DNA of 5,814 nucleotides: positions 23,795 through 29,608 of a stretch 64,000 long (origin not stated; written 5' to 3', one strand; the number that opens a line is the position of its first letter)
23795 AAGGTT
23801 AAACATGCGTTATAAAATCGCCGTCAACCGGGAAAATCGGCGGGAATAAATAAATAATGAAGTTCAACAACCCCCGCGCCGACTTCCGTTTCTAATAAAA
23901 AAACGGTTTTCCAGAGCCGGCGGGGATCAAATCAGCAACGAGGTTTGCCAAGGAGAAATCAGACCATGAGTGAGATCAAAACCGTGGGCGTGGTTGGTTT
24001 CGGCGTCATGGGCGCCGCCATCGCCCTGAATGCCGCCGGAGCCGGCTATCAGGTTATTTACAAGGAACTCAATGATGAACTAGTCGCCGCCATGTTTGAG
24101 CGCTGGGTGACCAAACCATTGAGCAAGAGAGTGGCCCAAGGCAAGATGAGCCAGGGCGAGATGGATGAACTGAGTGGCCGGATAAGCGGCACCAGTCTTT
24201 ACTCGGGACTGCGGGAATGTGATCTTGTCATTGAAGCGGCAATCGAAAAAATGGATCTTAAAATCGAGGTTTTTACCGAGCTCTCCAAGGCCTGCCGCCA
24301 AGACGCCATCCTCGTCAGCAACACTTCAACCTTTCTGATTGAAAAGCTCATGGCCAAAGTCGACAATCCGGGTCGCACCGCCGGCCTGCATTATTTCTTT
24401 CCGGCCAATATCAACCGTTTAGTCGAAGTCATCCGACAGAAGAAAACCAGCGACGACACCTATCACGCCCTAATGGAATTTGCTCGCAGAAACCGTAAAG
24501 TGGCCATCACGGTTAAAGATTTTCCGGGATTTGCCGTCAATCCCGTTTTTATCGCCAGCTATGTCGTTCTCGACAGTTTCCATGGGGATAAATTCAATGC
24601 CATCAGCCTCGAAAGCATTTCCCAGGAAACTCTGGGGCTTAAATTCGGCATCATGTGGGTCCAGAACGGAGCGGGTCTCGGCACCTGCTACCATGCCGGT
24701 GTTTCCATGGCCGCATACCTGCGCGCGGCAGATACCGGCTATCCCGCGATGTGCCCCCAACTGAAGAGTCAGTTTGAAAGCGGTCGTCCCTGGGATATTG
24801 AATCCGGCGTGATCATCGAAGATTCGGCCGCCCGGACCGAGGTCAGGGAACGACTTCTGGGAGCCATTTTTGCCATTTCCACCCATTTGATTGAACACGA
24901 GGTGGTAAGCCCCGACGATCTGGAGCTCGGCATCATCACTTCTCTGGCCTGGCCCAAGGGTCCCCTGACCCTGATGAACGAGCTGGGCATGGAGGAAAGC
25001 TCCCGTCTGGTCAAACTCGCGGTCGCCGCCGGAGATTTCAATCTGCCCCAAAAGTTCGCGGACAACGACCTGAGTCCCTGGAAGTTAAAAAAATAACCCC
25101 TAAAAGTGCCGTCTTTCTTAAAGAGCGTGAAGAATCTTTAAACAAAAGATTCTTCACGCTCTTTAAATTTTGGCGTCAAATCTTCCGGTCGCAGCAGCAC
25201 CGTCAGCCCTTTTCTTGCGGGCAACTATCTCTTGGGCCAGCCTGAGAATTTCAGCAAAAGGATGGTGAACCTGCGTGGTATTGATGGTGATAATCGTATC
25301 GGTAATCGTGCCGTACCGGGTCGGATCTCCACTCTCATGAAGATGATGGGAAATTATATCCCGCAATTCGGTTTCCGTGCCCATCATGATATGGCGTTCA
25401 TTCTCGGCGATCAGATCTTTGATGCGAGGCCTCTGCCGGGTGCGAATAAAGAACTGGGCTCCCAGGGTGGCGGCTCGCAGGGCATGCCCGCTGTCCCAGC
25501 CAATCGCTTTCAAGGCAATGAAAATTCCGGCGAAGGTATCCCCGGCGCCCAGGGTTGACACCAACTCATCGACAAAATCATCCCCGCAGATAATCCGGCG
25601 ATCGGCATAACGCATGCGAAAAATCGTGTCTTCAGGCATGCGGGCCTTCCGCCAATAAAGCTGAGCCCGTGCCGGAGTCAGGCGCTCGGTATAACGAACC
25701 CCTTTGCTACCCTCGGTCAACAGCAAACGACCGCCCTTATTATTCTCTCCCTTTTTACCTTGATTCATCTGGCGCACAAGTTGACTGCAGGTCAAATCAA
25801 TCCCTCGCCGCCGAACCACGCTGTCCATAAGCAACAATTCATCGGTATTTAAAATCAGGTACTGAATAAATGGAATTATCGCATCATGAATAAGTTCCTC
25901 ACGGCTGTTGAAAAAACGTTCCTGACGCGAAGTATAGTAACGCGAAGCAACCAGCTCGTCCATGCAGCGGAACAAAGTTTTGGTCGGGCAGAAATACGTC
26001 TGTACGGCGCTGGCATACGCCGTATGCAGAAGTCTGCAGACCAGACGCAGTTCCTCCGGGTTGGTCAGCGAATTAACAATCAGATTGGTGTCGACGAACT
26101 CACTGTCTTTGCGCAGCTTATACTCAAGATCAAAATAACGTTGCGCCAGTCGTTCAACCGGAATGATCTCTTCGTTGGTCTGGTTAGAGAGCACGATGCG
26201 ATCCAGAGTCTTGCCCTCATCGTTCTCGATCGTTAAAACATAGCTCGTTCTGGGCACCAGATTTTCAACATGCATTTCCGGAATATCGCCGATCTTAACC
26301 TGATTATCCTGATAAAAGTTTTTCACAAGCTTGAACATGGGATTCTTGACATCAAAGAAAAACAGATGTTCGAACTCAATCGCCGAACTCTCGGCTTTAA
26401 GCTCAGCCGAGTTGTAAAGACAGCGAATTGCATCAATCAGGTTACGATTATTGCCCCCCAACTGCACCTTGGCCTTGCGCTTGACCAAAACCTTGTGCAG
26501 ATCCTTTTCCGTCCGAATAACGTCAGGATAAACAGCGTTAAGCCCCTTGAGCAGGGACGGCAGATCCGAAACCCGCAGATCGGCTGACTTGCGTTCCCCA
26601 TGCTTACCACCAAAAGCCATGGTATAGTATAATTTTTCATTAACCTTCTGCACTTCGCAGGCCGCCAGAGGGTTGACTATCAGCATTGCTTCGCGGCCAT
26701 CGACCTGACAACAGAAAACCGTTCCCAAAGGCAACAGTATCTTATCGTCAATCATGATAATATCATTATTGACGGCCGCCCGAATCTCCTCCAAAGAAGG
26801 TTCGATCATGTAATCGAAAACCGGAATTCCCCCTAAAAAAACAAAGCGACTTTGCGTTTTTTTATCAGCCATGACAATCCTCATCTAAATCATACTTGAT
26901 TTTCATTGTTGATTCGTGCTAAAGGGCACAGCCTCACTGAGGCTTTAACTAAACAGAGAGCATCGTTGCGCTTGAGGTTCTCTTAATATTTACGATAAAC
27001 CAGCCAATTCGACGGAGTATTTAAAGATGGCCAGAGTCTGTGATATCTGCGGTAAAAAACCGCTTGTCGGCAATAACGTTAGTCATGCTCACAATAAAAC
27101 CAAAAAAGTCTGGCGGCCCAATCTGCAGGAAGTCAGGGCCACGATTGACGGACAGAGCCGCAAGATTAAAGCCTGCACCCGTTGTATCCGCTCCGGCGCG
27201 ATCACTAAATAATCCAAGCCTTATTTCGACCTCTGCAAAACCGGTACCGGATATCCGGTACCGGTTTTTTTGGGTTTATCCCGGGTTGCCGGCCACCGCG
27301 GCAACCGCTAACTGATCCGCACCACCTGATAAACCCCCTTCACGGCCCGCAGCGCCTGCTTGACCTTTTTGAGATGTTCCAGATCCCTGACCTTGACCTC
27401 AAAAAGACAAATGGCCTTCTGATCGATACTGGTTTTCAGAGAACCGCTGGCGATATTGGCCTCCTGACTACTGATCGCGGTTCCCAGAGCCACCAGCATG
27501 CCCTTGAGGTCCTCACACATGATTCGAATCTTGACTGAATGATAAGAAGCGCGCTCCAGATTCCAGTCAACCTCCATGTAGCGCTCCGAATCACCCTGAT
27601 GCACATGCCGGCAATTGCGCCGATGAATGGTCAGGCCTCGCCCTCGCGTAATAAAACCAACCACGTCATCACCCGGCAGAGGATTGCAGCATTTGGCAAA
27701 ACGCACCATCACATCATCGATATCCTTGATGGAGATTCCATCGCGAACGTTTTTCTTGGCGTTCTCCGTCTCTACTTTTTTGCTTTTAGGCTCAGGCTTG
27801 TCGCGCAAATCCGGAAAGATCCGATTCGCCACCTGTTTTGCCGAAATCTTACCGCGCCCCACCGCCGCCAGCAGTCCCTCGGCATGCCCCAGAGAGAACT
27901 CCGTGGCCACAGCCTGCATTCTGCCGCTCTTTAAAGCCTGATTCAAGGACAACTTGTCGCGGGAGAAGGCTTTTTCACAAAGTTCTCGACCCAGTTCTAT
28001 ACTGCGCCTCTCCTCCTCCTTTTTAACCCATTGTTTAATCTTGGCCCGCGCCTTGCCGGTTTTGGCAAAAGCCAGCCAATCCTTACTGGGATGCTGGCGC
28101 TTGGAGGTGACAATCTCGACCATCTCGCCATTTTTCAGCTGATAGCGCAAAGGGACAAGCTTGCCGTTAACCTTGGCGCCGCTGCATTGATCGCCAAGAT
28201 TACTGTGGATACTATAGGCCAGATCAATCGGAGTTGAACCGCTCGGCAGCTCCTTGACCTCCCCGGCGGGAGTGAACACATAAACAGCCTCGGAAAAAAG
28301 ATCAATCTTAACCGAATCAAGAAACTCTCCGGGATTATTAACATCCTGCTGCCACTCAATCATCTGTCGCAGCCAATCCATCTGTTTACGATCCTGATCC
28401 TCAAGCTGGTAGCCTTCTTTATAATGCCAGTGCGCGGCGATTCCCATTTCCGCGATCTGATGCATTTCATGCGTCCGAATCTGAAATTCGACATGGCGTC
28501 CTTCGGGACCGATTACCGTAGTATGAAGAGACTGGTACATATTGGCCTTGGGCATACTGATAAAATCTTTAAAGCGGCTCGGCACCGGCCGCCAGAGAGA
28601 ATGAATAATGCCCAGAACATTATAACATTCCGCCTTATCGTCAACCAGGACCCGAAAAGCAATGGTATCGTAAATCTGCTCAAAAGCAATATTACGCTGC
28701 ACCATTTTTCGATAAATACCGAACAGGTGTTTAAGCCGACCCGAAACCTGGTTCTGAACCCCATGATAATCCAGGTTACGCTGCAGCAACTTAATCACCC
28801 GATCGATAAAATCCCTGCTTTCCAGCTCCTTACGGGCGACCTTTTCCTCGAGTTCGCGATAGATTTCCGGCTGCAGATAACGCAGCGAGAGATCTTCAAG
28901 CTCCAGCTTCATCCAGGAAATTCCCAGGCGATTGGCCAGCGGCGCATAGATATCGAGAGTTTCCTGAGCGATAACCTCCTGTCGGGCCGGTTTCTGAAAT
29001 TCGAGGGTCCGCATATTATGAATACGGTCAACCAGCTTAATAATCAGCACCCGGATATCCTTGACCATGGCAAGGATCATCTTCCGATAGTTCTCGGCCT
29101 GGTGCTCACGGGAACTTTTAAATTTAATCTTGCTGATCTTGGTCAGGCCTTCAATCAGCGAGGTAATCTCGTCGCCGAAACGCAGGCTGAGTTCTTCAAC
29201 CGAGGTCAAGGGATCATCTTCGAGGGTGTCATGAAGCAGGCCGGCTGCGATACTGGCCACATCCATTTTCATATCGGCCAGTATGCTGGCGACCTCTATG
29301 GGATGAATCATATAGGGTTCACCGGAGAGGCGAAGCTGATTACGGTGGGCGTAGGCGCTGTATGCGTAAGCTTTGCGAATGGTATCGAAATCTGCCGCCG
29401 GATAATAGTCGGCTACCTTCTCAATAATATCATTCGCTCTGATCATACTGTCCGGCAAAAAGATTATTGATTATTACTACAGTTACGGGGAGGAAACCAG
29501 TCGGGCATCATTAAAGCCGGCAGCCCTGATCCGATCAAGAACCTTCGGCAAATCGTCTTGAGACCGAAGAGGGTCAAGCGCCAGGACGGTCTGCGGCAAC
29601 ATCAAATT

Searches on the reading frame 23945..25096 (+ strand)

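Call 52: search_protein_families(library=pfam, proteins=[window:23945-25096:+], max_evalue=0.001)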
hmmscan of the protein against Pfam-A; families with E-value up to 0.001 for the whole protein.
window:23945-25096:+ (383 aa): 4 families
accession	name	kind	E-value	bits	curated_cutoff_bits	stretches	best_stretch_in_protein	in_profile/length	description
PF02737.24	3HCDH_N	-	9.3e-51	172.7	22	1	13-192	1-179/180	3-hydroxyacyl-CoA dehydrogenase, NAD binding domain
PF00725.27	3HCDH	-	2.6e-05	25.1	22.1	0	302-357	5-60/97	3-hydroxyacyl-CoA dehydrogenase, C-terminal domain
PF03446.21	NAD_binding_2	-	6.5e-05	23.4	21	1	13-53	1-41/161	NAD binding domain of 6-phosphogluconate dehydrogenase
PF02826.25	2-Hacid_dh_C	-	0.0007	19.5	25.1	0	10-42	35-67/178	D-isomer specific 2-hydroxyacid dehydrogenase, NAD binding domain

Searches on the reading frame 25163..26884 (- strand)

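Call 52: search_protein_families(library=pfam, proteins=[window:25163-26884:-], max_evalue=0.001)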
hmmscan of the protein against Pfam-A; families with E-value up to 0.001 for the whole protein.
window:25163-26884:- (573 aa): 1 family
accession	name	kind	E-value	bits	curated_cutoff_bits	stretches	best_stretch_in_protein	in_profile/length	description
PF00294.29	PfkB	-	0.00031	20.6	25.8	0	439-481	249-291/302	pfkB family carbohydrate kinase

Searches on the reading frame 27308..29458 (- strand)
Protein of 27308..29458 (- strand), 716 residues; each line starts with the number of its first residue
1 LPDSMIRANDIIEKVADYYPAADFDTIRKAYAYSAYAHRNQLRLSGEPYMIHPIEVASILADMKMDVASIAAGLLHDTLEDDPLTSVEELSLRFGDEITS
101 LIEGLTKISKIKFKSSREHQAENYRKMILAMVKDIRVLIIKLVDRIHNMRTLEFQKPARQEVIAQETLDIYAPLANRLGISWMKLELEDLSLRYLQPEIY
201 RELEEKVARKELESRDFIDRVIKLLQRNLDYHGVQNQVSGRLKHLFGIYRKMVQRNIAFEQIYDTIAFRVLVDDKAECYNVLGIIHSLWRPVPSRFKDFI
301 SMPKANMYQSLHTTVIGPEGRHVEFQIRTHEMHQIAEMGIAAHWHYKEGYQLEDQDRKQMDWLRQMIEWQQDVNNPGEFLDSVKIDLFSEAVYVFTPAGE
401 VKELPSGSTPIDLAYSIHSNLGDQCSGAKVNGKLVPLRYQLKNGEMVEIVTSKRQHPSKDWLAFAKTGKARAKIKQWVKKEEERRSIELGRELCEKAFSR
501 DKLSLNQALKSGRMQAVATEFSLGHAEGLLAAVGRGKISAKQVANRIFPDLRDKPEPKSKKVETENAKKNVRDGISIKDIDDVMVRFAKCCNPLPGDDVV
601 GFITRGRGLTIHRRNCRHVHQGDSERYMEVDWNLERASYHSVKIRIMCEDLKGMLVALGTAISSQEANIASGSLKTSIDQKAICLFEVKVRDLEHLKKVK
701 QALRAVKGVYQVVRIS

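Call 52: search_protein_families(library=pfam, proteins=[window:27308-29458:-], max_evalue=0.001)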
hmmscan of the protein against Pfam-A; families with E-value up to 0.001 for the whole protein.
window:27308-29458:- (716 aa): 7 families
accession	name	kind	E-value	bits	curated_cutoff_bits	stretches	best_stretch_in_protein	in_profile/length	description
PF13328.12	HD_4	-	9.8e-51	172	27.2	1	30-180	1-155/156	HD domain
PF04607.23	RelA_SpoT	-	3.8e-41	140.3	27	1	240-349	1-111/113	Region found in RelA / SpoT proteins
PF02824.27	TGS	-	1.2e-24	86.5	22.2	1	392-451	1-60/60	TGS domain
PF19296.4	RelA_AH_RIS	-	1.1e-20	74.9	23.8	1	464-613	3-169/185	RelA/SpoT, AH and RIS domains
PF13291.12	ACT_4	-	7.9e-16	58.9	27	1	640-714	5-80/80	ACT domain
PF01966.28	HD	-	3.4e-09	37.4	22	1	50-149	2-116/116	HD domain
PF01842.31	ACT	-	2e-05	24.7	27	1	644-706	3-64/66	ACT domain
